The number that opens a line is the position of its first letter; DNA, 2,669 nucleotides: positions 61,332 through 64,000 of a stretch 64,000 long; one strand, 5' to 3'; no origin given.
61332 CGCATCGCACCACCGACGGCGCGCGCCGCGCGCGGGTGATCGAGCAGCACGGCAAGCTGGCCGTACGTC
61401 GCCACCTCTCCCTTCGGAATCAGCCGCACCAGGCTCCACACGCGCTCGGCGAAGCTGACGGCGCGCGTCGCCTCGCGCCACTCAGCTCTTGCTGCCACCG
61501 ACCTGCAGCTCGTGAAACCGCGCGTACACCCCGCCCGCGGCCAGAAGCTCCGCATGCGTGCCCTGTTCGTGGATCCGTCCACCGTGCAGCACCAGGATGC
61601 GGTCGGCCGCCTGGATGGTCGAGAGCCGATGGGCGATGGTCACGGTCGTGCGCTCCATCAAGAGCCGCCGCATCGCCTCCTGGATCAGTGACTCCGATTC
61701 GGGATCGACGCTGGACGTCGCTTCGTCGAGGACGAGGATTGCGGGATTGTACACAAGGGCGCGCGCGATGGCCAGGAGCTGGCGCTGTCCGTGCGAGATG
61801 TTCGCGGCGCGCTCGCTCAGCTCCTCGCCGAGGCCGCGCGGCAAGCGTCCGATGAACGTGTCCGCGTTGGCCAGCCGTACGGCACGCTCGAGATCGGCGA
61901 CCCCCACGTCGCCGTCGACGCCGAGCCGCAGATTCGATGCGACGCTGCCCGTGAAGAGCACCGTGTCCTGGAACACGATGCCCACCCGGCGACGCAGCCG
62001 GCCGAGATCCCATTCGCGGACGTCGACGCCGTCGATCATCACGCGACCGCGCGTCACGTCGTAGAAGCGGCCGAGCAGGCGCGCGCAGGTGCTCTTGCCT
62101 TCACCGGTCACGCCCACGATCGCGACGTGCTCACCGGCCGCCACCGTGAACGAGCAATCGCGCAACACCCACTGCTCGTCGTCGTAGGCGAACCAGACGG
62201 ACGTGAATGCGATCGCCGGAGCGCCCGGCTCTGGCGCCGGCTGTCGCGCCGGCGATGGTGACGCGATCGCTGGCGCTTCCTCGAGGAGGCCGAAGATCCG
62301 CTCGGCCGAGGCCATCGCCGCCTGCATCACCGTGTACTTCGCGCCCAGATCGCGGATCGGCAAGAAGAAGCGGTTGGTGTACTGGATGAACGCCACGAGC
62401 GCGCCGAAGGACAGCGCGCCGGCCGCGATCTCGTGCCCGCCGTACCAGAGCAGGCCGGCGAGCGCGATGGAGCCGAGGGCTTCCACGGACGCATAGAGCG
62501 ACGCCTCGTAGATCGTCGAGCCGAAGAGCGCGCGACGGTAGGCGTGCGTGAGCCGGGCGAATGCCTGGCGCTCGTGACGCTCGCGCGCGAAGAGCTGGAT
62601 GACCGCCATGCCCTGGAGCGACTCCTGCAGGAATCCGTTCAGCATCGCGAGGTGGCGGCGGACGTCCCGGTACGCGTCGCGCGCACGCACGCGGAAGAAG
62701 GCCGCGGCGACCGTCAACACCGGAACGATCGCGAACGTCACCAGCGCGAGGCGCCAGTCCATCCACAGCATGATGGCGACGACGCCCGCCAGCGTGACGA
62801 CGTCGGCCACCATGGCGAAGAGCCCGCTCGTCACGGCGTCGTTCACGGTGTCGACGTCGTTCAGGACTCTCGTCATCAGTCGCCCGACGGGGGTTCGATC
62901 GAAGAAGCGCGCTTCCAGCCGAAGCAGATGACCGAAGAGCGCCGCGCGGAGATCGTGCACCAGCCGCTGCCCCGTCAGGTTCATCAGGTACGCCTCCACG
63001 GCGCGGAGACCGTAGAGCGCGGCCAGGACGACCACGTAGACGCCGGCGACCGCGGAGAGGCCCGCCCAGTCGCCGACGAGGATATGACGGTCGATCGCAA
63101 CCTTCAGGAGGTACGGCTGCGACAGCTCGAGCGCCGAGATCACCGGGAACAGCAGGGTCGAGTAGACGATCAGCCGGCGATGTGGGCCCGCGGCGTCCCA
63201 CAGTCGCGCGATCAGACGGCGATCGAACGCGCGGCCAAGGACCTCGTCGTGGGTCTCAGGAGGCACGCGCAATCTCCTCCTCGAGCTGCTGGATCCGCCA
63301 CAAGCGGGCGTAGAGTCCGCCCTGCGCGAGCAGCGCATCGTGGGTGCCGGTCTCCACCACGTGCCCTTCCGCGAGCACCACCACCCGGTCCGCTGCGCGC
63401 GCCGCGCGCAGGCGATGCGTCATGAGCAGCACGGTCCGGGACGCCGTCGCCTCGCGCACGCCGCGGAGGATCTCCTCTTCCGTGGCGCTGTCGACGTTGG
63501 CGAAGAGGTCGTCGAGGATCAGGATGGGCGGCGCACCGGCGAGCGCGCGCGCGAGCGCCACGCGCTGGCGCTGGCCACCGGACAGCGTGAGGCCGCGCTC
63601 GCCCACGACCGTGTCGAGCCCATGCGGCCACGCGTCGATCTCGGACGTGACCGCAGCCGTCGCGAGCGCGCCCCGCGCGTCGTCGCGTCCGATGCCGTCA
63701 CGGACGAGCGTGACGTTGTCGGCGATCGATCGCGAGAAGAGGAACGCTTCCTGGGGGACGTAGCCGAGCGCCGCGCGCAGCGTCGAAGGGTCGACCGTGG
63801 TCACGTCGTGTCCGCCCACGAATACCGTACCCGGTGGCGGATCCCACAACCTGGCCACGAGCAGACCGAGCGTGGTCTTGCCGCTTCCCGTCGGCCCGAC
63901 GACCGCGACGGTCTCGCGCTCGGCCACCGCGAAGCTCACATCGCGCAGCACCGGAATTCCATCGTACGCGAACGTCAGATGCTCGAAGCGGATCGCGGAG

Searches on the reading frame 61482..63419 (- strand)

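Call 58: search_protein_families(library=pfam, proteins=[window:61482-63419:-], max_evalue=0.00001)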
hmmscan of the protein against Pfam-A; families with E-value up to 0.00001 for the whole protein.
window:61482-63419:- (645 aa): 2 families
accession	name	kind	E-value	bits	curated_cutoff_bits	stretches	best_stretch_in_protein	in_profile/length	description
PF00664.28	ABC_membrane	-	1.8e-53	182.5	28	1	85-353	2-272/274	ABC transporter transmembrane region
PF00005.33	ABC_tran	-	4.4e-27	95.8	25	1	419-569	1-137/137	ABC transporter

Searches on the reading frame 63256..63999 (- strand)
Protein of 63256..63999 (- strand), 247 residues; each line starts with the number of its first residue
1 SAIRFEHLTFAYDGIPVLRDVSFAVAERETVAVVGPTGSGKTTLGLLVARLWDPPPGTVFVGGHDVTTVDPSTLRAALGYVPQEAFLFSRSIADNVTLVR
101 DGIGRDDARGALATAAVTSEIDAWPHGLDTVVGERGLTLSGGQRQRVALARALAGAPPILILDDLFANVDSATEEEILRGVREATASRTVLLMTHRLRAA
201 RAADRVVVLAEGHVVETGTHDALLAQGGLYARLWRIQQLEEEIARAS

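Call 58: search_protein_families(library=pfam, proteins=[window:63256-63999:-], max_evalue=0.00001)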
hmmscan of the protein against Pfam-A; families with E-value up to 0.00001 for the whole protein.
window:63256-63999:- (247 aa): 3 families
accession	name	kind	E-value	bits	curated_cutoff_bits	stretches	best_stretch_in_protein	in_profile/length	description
PF00005.33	ABC_tran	-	6.2e-27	95.3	25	1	18-165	1-135/137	ABC transporter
PF13191.12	AAA_16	-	2.1e-06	28.8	32.6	1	29-176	25-151/167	AAA ATPase domain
PF02463.25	SMC_N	-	2.7e-06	27.4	40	0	138-209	136-211/220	RecF/RecN/SMC N terminal domain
